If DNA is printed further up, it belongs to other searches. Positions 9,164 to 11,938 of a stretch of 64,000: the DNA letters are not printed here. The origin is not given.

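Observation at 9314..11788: Apparently catalytically dead GlgB with CBM48, coiled coil and histone-like tail: candidate glycogen-granule/nucleoid tether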

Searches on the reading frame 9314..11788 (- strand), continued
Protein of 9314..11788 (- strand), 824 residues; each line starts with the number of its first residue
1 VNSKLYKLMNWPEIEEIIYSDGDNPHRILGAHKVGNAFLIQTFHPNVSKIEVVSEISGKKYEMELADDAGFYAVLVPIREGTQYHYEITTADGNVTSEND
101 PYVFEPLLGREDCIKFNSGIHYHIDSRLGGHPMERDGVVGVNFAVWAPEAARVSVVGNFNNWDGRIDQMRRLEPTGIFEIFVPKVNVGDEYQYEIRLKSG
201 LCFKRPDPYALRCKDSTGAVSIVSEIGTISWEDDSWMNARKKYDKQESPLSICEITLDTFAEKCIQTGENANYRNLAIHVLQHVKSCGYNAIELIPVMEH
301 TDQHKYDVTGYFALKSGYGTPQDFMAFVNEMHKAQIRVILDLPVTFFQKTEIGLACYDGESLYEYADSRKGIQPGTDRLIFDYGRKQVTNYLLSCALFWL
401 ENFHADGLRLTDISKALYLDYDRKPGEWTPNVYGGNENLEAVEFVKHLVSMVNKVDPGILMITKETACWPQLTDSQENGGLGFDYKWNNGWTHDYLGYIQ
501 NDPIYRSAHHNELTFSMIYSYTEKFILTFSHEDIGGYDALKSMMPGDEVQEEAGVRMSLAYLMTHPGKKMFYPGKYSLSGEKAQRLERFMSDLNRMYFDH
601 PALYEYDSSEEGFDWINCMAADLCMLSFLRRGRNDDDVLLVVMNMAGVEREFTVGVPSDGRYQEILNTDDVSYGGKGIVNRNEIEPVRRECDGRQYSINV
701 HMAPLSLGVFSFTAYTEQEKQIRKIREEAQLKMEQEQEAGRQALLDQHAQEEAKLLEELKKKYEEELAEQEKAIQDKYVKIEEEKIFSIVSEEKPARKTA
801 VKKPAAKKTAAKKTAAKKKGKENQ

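Call 53: list_cluster_members(proteins=[P0232, P0263, P0270, P0187, P0238, P0221, P0240, P0225, P0204, P0230])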
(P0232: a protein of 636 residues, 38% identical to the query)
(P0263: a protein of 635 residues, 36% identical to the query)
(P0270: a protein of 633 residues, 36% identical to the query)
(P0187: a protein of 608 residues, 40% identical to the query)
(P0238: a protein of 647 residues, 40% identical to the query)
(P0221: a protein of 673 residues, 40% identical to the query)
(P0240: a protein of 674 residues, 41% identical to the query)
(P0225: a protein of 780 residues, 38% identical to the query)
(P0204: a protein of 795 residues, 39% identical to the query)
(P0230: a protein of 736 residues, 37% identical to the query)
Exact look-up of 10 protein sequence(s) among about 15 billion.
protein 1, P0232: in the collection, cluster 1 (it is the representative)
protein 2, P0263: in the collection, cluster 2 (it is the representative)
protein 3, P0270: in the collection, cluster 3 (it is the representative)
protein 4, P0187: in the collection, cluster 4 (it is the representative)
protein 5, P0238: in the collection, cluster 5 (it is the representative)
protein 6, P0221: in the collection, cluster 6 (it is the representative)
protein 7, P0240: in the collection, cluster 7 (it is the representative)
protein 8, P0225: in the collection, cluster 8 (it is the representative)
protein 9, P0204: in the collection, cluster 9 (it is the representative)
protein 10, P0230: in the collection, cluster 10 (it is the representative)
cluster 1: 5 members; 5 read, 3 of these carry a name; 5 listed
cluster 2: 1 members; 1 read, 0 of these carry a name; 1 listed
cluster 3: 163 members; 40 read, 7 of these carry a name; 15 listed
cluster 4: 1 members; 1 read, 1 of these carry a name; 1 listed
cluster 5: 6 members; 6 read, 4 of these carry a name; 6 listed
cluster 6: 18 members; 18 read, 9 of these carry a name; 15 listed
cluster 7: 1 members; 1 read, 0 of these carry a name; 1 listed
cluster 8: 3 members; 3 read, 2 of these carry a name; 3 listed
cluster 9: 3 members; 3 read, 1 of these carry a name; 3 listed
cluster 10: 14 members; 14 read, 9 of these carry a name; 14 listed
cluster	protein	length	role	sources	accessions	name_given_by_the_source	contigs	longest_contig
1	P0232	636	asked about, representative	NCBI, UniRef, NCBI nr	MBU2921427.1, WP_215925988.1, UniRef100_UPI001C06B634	1,4-alpha-glucan branching protein GlgB [Winogradskyella psychrotolerans] | 1,4-alpha-glucan branching protein GlgB n=1 Tax=Winogradskyella psychrotolerans ...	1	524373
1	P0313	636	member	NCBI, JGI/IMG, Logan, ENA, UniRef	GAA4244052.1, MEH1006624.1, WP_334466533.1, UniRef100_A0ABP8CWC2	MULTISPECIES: 1,4-alpha-glucan branching protein GlgB [Winogradskyella] | 1,4-alpha-glucan branching enzyme GlgB n=1 Tax=Winogradskyella damuponensis TaxID=943939 ...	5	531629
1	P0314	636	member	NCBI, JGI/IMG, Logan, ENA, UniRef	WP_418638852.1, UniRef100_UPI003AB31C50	1,4-alpha-glucan branching protein GlgB [Winogradskyella sp.] | 1,4-alpha-glucan branching protein GlgB n=1 Tax=Winogradskyella sp. TaxID=1883156 ...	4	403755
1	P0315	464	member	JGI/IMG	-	-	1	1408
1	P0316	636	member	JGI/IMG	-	-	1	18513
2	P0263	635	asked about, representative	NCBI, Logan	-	-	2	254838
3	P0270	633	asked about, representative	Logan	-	-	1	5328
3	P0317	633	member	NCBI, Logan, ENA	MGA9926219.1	MAG: 1,4-alpha-glucan branching protein GlgB [Isosphaeraceae bacterium]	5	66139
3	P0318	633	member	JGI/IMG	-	1,4-alpha-glucan branching enzyme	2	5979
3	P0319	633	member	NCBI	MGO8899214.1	MAG: 1,4-alpha-glucan branching protein GlgB [Isosphaeraceae bacterium]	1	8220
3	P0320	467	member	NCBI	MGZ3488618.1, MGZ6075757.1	MAG: 1,4-alpha-glucan branching enzyme, partial [Isosphaeraceae bacterium]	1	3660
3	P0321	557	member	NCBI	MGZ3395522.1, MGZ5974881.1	MAG: 1,4-alpha-glucan branching protein GlgB, partial [Isosphaeraceae bacterium]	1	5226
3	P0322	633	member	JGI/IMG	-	1,4-alpha-glucan branching enzyme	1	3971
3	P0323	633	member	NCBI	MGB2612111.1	MAG: 1,4-alpha-glucan branching protein GlgB [Isosphaeraceae bacterium]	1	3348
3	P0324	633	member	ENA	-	-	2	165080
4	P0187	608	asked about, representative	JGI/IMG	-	1,4-alpha-glucan branching enzyme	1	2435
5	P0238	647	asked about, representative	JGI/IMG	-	-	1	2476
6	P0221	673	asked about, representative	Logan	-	-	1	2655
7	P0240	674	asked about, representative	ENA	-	-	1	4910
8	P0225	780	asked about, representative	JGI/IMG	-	1,4-alpha-glucan branching enzyme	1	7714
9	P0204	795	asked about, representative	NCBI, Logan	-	-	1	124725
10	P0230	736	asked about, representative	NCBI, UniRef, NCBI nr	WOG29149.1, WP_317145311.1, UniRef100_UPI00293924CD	1,4-alpha-glucan branching protein GlgB [Endozoicomonas sp. 8E] | 1,4-alpha-glucan branching protein GlgB n=1 Tax=Endozoicomonas sp. 8E TaxID=3035692 ...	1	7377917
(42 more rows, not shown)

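Call 64: find_homologous_proteins(query=L066:9965-12499:+, max_evalue=1e-30)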
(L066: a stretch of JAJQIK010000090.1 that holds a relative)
Query L066:9965-12499:+ (844 aa): 8000 proteins with E <= 1e-30 among 8000 candidates; the best 120 are listed.
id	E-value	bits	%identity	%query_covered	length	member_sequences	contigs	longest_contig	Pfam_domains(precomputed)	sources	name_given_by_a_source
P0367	0.0e+0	1738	87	98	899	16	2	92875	PF22019.3,PF02922.25,PF00128.32,PF02806.25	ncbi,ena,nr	ncbi:MAG: 1,4-alpha-glucan branching protein GlgB [Lachnospiraceae bacterium]|nr:1,4-alpha-glucan br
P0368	0.0e+0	1729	87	98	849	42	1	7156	PF22019.3,PF02922.25,PF00128.32,PF02806.25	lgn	-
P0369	0.0e+0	1728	87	98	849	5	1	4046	PF22019.3,PF02922.25,PF00128.32,PF02806.25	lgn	-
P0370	0.0e+0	1712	86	98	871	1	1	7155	PF22019.3,PF02922.25,PF00128.32,PF02806.25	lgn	-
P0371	0.0e+0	1685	84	98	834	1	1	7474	PF22019.3,PF02922.25,PF00128.32,PF02806.25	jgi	jgi:1,4-alpha-glucan branching enzyme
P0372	0.0e+0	1626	82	99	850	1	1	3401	PF22019.3,PF02922.25,PF00128.32,PF02806.25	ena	-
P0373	0.0e+0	1622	81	98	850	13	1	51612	PF22019.3,PF02922.25,PF00128.32,PF02806.25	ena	-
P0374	0.0e+0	1621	82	98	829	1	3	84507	PF22019.3,PF02922.25,PF00128.32,PF02806.25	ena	-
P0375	0.0e+0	1621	81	98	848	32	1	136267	PF22019.3,PF02922.25,PF00128.32,PF02806.25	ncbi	-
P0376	0.0e+0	1621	80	98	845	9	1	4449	PF22019.3,PF02922.25,PF00128.32,PF02806.25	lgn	-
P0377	0.0e+0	1617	81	98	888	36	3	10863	PF22019.3,PF02922.25,PF00128.32,PF02806.25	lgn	-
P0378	0.0e+0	1617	81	98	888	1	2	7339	PF22019.3,PF02922.25,PF00128.32,PF02806.25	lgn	-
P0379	0.0e+0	1617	81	98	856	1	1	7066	PF22019.3,PF02922.25,PF00128.32,PF02806.25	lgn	-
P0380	0.0e+0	1616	82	98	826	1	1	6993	PF22019.3,PF02922.25,PF00128.32,PF02806.25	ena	-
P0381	0.0e+0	1616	81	98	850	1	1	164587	PF22019.3,PF02922.25,PF00128.32,PF02806.25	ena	-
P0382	0.0e+0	1616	81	98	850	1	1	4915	PF22019.3,PF02922.25,PF00128.32,PF02806.25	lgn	-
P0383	0.0e+0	1616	81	98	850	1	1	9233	PF22019.3,PF02922.25,PF00128.32,PF02806.25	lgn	-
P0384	0.0e+0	1615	81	98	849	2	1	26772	PF22019.3,PF02922.25,PF00128.32,PF02806.25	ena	-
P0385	0.0e+0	1615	81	98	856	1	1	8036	PF22019.3,PF02922.25,PF00128.32,PF02806.25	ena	-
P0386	0.0e+0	1615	81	98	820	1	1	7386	PF22019.3,PF02922.25,PF00128.32,PF02806.25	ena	-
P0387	0.0e+0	1615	80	98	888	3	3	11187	PF22019.3,PF02922.25,PF00128.32,PF02806.25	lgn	-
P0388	0.0e+0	1614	81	98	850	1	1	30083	PF22019.3,PF02922.25,PF00128.32,PF02806.25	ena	-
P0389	0.0e+0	1614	81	98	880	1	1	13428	PF22019.3,PF02922.25,PF00128.32,PF02806.25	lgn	-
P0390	0.0e+0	1614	80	98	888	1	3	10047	PF22019.3,PF02922.25,PF00128.32,PF02806.25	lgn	-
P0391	0.0e+0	1614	81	98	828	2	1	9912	PF22019.3,PF02922.25,PF00128.32,PF02806.25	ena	-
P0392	0.0e+0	1613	81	98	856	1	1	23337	PF22019.3,PF02922.25,PF00128.32,PF02806.25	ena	-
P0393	0.0e+0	1613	81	98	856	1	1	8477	PF22019.3,PF02922.25,PF00128.32,PF02806.25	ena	-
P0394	0.0e+0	1612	82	98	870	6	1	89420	PF22019.3,PF02922.25,PF00128.32,PF02806.25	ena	-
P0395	0.0e+0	1610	81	98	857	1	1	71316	PF22019.3,PF02922.25,PF00128.32,PF02806.25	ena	-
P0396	0.0e+0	1608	85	88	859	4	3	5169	PF22019.3,PF02922.25,PF00128.32,PF02806.25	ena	-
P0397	0.0e+0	1608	80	98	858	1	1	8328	PF22019.3,PF02922.25,PF00128.32,PF02806.25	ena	-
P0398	0.0e+0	1608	80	99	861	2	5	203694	PF22019.3,PF02922.25,PF00128.32,PF02806.25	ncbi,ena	-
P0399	0.0e+0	1608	80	98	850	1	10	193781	PF22019.3,PF02922.25,PF00128.32,PF02806.25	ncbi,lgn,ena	-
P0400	0.0e+0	1607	81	98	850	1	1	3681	PF22019.3,PF02922.25,PF00128.32,PF02806.25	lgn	-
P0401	0.0e+0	1607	80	99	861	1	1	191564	PF22019.3,PF02922.25,PF00128.32,PF02806.25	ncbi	-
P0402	0.0e+0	1607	81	98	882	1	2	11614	PF22019.3,PF02922.25,PF00128.32,PF02806.25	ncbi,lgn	-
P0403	0.0e+0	1607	80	99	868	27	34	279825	PF22019.3,PF02922.25,PF00128.32,PF02806.25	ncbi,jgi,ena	-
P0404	0.0e+0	1606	80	99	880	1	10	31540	PF22019.3,PF02922.25,PF00128.32,PF02806.25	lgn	-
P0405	0.0e+0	1606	81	98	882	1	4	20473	PF22019.3,PF02922.25,PF00128.32,PF02806.25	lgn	-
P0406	0.0e+0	1606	79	98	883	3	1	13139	PF22019.3,PF02922.25,PF00128.32,PF02806.25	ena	-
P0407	0.0e+0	1605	80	98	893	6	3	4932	PF22019.3,PF02922.25,PF00128.32,PF02806.25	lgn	-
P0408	0.0e+0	1605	81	98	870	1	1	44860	PF22019.3,PF02922.25,PF00128.32,PF02806.25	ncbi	-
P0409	0.0e+0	1605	81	98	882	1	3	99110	PF22019.3,PF02922.25,PF00128.32,PF02806.25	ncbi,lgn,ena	-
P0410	0.0e+0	1605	81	98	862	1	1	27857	PF22019.3,PF02922.25,PF00128.32,PF02806.25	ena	-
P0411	0.0e+0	1605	81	98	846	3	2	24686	PF22019.3,PF02922.25,PF00128.32,PF02806.25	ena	-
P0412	0.0e+0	1605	81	98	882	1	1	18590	PF22019.3,PF02922.25,PF00128.32,PF02806.25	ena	-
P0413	0.0e+0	1605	81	98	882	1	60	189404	PF22019.3,PF02922.25,PF00128.32,PF02806.25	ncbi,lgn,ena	-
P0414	0.0e+0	1605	81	98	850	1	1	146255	PF22019.3,PF02922.25,PF00128.32,PF02806.25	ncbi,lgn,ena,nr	ncbi:MAG: 1,4-alpha-glucan branching protein GlgB [Lachnospiraceae bacterium]|nr:1,4-alpha-glucan br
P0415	0.0e+0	1605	81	98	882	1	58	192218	PF22019.3,PF02922.25,PF00128.32,PF02806.25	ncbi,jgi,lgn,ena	-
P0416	0.0e+0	1604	81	98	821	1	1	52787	PF22019.3,PF02922.25,PF00128.32,PF02806.25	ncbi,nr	ncbi:MAG: 1,4-alpha-glucan branching protein GlgB [Eubacterium sp.]|nr:1,4-alpha-glucan branching pr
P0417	0.0e+0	1604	81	98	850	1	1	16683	PF22019.3,PF02922.25,PF00128.32,PF02806.25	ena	-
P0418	0.0e+0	1604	81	98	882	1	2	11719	PF22019.3,PF02922.25,PF00128.32,PF02806.25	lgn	-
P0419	0.0e+0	1604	81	98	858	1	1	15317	PF22019.3,PF02922.25,PF00128.32,PF02806.25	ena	-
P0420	0.0e+0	1604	81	98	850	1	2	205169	PF22019.3,PF02922.25,PF00128.32,PF02806.25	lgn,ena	-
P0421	0.0e+0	1604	81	98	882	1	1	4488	PF22019.3,PF02922.25,PF00128.32,PF02806.25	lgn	-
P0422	0.0e+0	1604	81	98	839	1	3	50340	PF22019.3,PF02922.25,PF00128.32,PF02806.25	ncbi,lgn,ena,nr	ncbi:MAG: 1,4-alpha-glucan branching protein GlgB [Lachnospiraceae bacterium]|nr:1,4-alpha-glucan br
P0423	0.0e+0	1604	81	98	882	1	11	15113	PF22019.3,PF02922.25,PF00128.32,PF02806.25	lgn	-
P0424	0.0e+0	1604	81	98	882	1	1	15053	PF22019.3,PF02922.25,PF00128.32,PF02806.25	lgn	-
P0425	0.0e+0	1603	81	98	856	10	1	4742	PF22019.3,PF02922.25,PF00128.32,PF02806.25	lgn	-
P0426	0.0e+0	1603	81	98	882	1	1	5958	PF22019.3,PF02922.25,PF00128.32,PF02806.25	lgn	-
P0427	0.0e+0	1603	79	98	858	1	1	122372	PF22019.3,PF02922.25,PF00128.32,PF02806.25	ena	-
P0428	0.0e+0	1603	79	98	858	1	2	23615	PF22019.3,PF02922.25,PF00128.32,PF02806.25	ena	-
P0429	0.0e+0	1603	79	98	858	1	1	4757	PF22019.3,PF02922.25,PF00128.32,PF02806.25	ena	-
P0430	0.0e+0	1602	81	98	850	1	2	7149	PF22019.3,PF02922.25,PF00128.32,PF02806.25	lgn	-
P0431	0.0e+0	1602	81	98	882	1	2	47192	PF22019.3,PF02922.25,PF00128.32,PF02806.25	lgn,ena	-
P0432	0.0e+0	1602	80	98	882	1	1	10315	PF22019.3,PF02922.25,PF00128.32,PF02806.25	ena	-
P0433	0.0e+0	1602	80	98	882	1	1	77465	PF22019.3,PF02922.25,PF00128.32,PF02806.25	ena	-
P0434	0.0e+0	1601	81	98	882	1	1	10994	PF22019.3,PF02922.25,PF00128.32,PF02806.25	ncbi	-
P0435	0.0e+0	1601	81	98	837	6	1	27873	PF22019.3,PF02922.25,PF00128.32,PF02806.25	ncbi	-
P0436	0.0e+0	1601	80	98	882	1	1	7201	PF22019.3,PF02922.25,PF00128.32,PF02806.25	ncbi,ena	-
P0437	0.0e+0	1601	81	98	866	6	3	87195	PF22019.3,PF02922.25,PF00128.32,PF02806.25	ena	-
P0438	0.0e+0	1601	81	98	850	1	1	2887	PF22019.3,PF02922.25,PF00128.32,PF02806.25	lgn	-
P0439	0.0e+0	1601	81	98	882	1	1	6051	PF22019.3,PF02922.25,PF00128.32,PF02806.25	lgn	-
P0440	0.0e+0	1599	80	98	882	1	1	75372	PF22019.3,PF02922.25,PF00128.32,PF02806.25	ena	-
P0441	0.0e+0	1597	81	97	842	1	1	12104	PF22019.3,PF02922.25,PF00128.32,PF02806.25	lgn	-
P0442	0.0e+0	1597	80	99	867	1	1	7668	PF22019.3,PF02922.25,PF00128.32,PF02806.25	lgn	-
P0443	0.0e+0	1596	81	98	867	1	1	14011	PF22019.3,PF02922.25,PF00128.32,PF02806.25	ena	-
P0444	0.0e+0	1596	81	98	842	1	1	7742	PF22019.3,PF02922.25,PF00128.32,PF02806.25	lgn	-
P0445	0.0e+0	1595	81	98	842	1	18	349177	PF22019.3,PF02922.25,PF00128.32,PF02806.25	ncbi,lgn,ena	-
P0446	0.0e+0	1595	81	98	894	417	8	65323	PF22019.3,PF02922.25,PF00128.32,PF02806.25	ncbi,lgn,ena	-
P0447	0.0e+0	1594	81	98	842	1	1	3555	PF22019.3,PF02922.25,PF00128.32,PF02806.25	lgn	-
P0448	0.0e+0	1594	81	98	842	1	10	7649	PF22019.3,PF02922.25,PF00128.32,PF02806.25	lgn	-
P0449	0.0e+0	1594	84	89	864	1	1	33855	PF22019.3,PF02922.25,PF00128.32,PF02806.25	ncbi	-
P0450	0.0e+0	1590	81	98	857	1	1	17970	PF22019.3,PF02922.25,PF00128.32,PF02806.25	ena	-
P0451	0.0e+0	1590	80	98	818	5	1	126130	PF22019.3,PF02922.25,PF00128.32,PF02806.25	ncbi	-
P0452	0.0e+0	1589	80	98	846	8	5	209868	PF22019.3,PF02922.25,PF00128.32,PF02806.25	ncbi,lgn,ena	-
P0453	0.0e+0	1589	81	98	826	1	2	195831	PF22019.3,PF02922.25,PF00128.32,PF02806.25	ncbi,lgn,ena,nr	ncbi:MAG: 1,4-alpha-glucan branching protein GlgB [Lachnospiraceae bacterium]|nr:1,4-alpha-glucan br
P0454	0.0e+0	1588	80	97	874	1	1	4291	PF22019.3,PF02922.25,PF00128.32,PF02806.25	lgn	-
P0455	0.0e+0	1587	80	97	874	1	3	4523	PF22019.3,PF02922.25,PF00128.32,PF02806.25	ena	-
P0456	0.0e+0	1587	80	97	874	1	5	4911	PF22019.3,PF02922.25,PF00128.32,PF02806.25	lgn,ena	-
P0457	0.0e+0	1585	80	98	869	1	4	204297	PF22019.3,PF02922.25,PF00128.32,PF02806.25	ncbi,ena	-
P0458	0.0e+0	1583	80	98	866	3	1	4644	PF22019.3,PF02922.25,PF00128.32,PF02806.25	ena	-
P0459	0.0e+0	1582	79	98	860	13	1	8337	PF22019.3,PF02922.25,PF00128.32,PF02806.25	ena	-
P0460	0.0e+0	1582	84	89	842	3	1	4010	PF22019.3,PF02922.25,PF00128.32,PF02806.25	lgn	-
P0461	0.0e+0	1582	79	98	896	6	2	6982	PF22019.3,PF02922.25,PF00128.32,PF02806.25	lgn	-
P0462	0.0e+0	1582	80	98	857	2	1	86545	PF22019.3,PF02922.25,PF00128.32,PF02806.25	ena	-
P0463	0.0e+0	1581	80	98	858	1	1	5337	PF22019.3,PF02922.25,PF00128.32,PF02806.25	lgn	-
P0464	0.0e+0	1581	79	98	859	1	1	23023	PF22019.3,PF02922.25,PF00128.32,PF02806.25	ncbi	-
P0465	0.0e+0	1581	80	98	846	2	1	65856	PF22019.3,PF02922.25,PF00128.32,PF02806.25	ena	-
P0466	0.0e+0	1580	79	98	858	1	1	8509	PF22019.3,PF02922.25,PF00128.32,PF02806.25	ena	-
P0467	0.0e+0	1579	80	98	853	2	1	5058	PF22019.3,PF02922.25,PF00128.32,PF02806.25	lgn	-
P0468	0.0e+0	1578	84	92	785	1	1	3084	PF22019.3,PF02922.25,PF00128.32,PF02806.25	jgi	jgi:1,4-alpha-glucan branching enzyme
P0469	0.0e+0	1576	79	98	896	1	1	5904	PF22019.3,PF02922.25,PF00128.32,PF02806.25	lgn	-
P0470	0.0e+0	1574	79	98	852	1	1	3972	PF22019.3,PF02922.25,PF00128.32,PF02806.25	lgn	-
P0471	0.0e+0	1571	80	87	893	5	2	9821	PF22019.3,PF02922.25,PF00128.32,PF02806.25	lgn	-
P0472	0.0e+0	1571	78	98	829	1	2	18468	PF22019.3,PF02922.25,PF00128.32,PF02806.25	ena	-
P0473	0.0e+0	1571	83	87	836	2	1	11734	PF22019.3,PF02922.25,PF00128.32,PF02806.25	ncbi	-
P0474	0.0e+0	1569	79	98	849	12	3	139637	PF22019.3,PF02922.25,PF00128.32,PF02806.25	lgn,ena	-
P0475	0.0e+0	1568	78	98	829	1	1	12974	PF22019.3,PF02922.25,PF00128.32,PF02806.25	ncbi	-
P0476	0.0e+0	1568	78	98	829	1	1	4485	PF22019.3,PF02922.25,PF00128.32,PF02806.25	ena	-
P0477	0.0e+0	1568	79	97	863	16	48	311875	PF22019.3,PF02922.25,PF00128.32,PF02806.25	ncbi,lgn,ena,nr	ncbi:MAG: 1,4-alpha-glucan branching protein GlgB [Lachnospiraceae bacterium]|nr:1,4-alpha-glucan br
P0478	0.0e+0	1568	79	98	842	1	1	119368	PF22019.3,PF02922.25,PF00128.32,PF02806.25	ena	-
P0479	0.0e+0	1568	79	98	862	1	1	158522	PF22019.3,PF02922.25,PF00128.32,PF02806.25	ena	-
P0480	0.0e+0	1567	79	97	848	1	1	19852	PF22019.3,PF02922.25,PF00128.32,PF02806.25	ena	-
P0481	0.0e+0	1566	79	98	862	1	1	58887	PF22019.3,PF02922.25,PF00128.32,PF02806.25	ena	-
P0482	0.0e+0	1564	80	89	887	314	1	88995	PF22019.3,PF02922.25,PF00128.32,PF02806.25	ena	-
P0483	0.0e+0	1563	78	98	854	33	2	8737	PF22019.3,PF02922.25,PF00128.32,PF02806.25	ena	-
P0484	0.0e+0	1562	80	89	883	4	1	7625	PF22019.3,PF02922.25,PF00128.32,PF02806.25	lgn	-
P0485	0.0e+0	1561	78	98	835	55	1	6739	PF22019.3,PF02922.25,PF00128.32,PF02806.25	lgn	-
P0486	0.0e+0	1561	78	98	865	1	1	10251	PF22019.3,PF02922.25,PF00128.32,PF02806.25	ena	-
